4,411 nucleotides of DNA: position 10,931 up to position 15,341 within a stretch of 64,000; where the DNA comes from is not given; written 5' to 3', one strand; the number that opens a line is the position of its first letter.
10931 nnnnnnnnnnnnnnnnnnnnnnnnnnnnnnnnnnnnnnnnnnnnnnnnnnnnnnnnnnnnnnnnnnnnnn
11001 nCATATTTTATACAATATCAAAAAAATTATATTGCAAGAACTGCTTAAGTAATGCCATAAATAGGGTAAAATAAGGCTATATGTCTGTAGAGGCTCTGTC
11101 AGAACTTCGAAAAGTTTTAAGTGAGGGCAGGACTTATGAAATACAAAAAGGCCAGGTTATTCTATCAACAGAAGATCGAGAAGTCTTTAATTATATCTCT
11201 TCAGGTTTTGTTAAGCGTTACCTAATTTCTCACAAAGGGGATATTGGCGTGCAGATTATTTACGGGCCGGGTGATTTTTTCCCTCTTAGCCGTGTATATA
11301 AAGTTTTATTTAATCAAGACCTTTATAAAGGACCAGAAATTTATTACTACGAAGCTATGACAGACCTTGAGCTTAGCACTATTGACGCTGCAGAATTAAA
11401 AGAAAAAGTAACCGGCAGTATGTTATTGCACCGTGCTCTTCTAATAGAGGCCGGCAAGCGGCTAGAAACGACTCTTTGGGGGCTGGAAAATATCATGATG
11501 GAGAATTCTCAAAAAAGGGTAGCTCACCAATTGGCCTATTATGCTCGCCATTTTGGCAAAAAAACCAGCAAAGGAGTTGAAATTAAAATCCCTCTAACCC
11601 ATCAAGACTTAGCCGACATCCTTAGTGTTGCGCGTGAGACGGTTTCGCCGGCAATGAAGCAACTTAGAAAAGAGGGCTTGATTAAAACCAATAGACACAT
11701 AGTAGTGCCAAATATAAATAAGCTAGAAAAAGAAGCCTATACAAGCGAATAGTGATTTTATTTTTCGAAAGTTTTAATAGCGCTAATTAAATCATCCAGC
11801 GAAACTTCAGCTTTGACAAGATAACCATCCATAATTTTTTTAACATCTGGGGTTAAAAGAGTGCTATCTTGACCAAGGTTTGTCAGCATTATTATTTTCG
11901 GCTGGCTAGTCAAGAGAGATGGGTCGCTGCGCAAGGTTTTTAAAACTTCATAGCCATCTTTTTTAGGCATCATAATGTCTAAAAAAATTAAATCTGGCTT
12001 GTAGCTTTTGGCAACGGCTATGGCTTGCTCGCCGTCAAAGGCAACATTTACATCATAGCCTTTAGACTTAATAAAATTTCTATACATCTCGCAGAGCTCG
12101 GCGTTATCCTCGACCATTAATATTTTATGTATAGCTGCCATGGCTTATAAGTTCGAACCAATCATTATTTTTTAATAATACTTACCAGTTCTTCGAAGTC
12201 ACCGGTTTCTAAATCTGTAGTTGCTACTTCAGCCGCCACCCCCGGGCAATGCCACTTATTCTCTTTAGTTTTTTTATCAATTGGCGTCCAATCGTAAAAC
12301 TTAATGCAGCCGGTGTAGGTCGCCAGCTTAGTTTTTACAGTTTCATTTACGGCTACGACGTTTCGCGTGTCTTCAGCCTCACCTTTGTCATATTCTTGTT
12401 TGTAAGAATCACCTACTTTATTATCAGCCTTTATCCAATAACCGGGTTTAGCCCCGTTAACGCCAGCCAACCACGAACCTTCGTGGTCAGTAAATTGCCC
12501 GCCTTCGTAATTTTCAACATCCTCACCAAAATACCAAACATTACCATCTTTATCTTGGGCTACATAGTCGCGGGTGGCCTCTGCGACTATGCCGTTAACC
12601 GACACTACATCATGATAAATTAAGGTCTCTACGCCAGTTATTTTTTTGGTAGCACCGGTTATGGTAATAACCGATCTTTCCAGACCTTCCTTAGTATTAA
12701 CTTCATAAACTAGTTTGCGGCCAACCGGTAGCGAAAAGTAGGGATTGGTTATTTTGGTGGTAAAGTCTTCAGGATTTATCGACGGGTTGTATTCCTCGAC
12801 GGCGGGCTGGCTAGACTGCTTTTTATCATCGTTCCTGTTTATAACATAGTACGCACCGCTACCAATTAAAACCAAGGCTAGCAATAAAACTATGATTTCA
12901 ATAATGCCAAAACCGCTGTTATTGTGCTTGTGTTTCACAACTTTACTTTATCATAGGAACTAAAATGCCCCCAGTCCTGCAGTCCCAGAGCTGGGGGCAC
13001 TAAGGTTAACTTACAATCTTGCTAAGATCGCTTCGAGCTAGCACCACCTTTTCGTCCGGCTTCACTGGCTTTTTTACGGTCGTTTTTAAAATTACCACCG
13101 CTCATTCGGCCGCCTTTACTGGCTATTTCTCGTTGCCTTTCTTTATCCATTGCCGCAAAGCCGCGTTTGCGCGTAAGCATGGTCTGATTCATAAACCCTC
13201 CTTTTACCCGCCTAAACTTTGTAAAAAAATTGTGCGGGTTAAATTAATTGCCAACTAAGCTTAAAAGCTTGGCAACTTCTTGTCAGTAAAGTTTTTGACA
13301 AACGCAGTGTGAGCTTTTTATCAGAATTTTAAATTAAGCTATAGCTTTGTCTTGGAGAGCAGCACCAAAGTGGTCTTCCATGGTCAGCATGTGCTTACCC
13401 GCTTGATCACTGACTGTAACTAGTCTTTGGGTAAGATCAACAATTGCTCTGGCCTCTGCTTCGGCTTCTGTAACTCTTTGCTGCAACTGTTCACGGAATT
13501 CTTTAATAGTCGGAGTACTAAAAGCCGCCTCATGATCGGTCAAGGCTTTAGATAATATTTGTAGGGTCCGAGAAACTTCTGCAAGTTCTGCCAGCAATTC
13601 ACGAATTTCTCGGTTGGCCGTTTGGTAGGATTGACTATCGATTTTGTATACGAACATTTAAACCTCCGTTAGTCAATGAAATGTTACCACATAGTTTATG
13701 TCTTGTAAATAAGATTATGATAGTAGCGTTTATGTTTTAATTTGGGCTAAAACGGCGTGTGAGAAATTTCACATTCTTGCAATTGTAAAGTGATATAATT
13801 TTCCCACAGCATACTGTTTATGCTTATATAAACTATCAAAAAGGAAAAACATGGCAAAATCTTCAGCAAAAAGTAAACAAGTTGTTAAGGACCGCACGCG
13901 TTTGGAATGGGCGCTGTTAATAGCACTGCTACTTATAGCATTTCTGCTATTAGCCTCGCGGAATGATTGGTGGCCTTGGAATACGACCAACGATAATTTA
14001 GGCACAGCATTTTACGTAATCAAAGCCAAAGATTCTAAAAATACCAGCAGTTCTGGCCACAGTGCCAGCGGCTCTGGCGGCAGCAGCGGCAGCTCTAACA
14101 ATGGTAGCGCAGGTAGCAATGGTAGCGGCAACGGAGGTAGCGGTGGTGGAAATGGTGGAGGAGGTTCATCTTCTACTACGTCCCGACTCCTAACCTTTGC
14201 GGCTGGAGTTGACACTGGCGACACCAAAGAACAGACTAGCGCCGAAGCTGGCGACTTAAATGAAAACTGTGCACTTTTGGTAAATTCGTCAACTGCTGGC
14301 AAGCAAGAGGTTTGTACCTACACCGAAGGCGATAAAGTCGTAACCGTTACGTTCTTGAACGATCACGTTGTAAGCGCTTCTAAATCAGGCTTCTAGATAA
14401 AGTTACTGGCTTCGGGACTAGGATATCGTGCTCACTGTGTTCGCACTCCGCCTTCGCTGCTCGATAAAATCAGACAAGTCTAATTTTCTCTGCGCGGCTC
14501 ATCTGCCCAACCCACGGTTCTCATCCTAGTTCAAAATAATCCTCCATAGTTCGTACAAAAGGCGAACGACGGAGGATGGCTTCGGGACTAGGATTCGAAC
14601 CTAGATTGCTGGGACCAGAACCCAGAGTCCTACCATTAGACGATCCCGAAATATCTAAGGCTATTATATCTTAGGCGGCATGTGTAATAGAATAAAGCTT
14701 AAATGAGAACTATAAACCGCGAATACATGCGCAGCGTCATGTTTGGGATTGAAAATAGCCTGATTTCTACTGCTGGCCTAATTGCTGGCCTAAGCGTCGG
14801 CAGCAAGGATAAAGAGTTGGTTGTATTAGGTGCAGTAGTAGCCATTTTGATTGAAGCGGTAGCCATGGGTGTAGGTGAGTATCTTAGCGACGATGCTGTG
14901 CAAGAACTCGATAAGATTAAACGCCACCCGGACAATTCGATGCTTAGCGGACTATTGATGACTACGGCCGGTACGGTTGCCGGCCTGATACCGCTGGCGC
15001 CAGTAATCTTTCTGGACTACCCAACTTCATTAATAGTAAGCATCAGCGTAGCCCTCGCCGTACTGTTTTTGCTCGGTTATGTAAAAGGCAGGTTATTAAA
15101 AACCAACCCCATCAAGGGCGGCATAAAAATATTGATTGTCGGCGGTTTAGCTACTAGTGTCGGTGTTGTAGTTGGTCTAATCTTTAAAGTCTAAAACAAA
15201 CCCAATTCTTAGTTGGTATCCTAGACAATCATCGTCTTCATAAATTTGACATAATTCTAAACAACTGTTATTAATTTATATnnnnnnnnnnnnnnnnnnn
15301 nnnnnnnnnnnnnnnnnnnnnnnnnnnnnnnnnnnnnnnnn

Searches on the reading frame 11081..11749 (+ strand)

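Call 51: search_protein_families(library=pfam, proteins=[window:11081-11749:+], max_evalue=0.1)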
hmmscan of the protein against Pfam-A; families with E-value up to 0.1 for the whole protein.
window:11081-11749:+ (223 aa): 14 families
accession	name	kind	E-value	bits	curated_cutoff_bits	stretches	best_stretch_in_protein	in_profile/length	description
PF13545.12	HTH_Crp_2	-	7.7e-19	67.9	27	1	145-217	1-69/70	Crp-like helix-turn-helix domain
PF00325.26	Crp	-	8e-08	32.3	21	1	170-201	1-32/32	Bacterial regulatory proteins, crp family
PF01047.28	MarR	-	0.002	18.4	24.6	1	171-202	17-48/59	MarR family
PF08279.18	HTH_11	-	0.0024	18.1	25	1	171-200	15-44/55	HTH domain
PF00027.35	cNMP_binding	-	0.0042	17.5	27.5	1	21-108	4-84/89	Cyclic nucleotide-binding domain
PF00392.27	GntR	-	0.006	16.7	27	1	172-204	24-57/64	Bacterial regulatory proteins, gntR family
PF13412.12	HTH_24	-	0.0065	16.5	21.9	1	172-202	18-48/48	Winged helix-turn-helix DNA-binding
PF01978.25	TrmB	-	0.017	15.4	25.6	0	171-205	22-56/68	Sugar-specific transcriptional regulator TrmB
PF01022.26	HTH_5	-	0.021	15.1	22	1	171-202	15-46/47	Bacterial regulatory protein, arsR family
PF01325.25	Fe_dep_repress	-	0.022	15.4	26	1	173-204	24-55/60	Iron dependent repressor, N-terminal DNA binding domain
PF25213.1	HVO_A0261_N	-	0.057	13.7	35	0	171-204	24-57/86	HVO_A0261 N-terminal domain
PF09681.16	Phage_rep_org_N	-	0.064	13.7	23.3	0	169-217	51-101/121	N-terminal phage replisome organiser (Phage_rep_org_N)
PF04492.19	Phage_rep_O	-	0.08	13.9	28.7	0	170-213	48-91/95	Bacteriophage replication protein O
PF04545.22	Sigma70_r4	-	0.084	12.8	24.1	0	171-193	20-42/50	Sigma-70, region 4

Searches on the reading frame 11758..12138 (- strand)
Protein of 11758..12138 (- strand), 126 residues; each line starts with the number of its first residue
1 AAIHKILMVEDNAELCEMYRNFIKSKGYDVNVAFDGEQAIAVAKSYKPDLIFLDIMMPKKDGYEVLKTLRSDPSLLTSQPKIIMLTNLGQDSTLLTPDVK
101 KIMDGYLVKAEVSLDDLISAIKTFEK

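Call 51: search_protein_families(library=pfam, proteins=[window:11758-12138:-], max_evalue=0.1)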
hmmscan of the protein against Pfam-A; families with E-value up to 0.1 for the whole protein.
window:11758-12138:- (126 aa): 2 families
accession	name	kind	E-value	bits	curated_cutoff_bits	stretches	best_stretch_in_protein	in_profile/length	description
PF00072.30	Response_reg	-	1.1e-21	77.6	30.2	1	6-121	1-110/111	Response regulator receiver domain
PF20274.4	cREC_REC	-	0.066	14.3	27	0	26-84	13-71/88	Cyclic-phosphate processing Receiver domain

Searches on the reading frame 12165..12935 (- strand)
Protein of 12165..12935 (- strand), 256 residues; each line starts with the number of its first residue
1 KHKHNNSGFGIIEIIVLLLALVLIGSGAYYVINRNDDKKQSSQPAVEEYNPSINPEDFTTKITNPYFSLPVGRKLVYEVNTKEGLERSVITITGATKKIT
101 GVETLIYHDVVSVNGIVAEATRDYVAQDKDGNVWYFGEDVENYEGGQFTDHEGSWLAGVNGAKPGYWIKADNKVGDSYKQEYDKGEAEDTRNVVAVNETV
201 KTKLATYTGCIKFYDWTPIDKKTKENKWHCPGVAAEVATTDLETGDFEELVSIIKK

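Call 51: search_protein_families(library=pfam, proteins=[window:12165-12935:-], max_evalue=0.1)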
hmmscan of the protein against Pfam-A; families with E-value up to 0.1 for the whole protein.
window:12165-12935:- (256 aa): 0 families

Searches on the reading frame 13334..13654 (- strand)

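Call 51: search_protein_families(library=pfam, proteins=[window:13334-13654:-], max_evalue=0.1)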
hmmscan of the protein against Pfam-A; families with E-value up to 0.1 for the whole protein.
window:13334-13654:- (106 aa): 7 families
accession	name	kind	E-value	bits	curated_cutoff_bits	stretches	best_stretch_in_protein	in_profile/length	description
PF17107.11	SesA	-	0.00046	20.8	26.3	1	8-80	13-85/122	N-terminal domain on NACHT_NTPase and P-loop NTPases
PF17111.11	PigL_N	-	0.012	15.4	27.2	1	8-42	29-64/209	Pigment biosynthesis cluster protein PigL N-terminal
PF07697.16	7TMR-HDED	-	0.013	15.9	27.6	1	2-104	38-115/224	7TM-HD extracellular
PF00261.25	Tropomyosin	-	0.014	15.3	38.6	1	11-78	142-211/242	Tropomyosin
PF16999.10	V-ATPase_G_2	-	0.032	15.3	28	1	36-76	8-47/104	Vacuolar (H+)-ATPase G subunit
PF06657.18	Cep57_MT_bd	-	0.038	14.9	31.3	1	17-74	17-74/77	Centrosome microtubule-binding domain of Cep57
PF07200.18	Mod_r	-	0.042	14.3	30.1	1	9-73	55-116/146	Modifier of rudimentary (Mod(r)) protein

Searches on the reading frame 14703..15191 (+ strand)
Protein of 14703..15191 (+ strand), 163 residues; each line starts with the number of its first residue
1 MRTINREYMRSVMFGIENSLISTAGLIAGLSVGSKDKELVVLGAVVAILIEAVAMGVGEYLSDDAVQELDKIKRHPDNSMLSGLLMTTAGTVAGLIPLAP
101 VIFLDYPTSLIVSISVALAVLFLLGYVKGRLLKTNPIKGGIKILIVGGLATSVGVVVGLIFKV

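Call 96: search_protein_families(library=pfam, proteins=[window:14703-15191:+], max_evalue=0.0001)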
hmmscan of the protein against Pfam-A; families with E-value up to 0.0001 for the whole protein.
window:14703-15191:+ (163 aa): 1 family
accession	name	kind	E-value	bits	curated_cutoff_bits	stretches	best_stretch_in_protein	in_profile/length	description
PF01988.24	VIT1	-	9.3e-23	81.6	28.1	2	72-158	124-213/214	VIT family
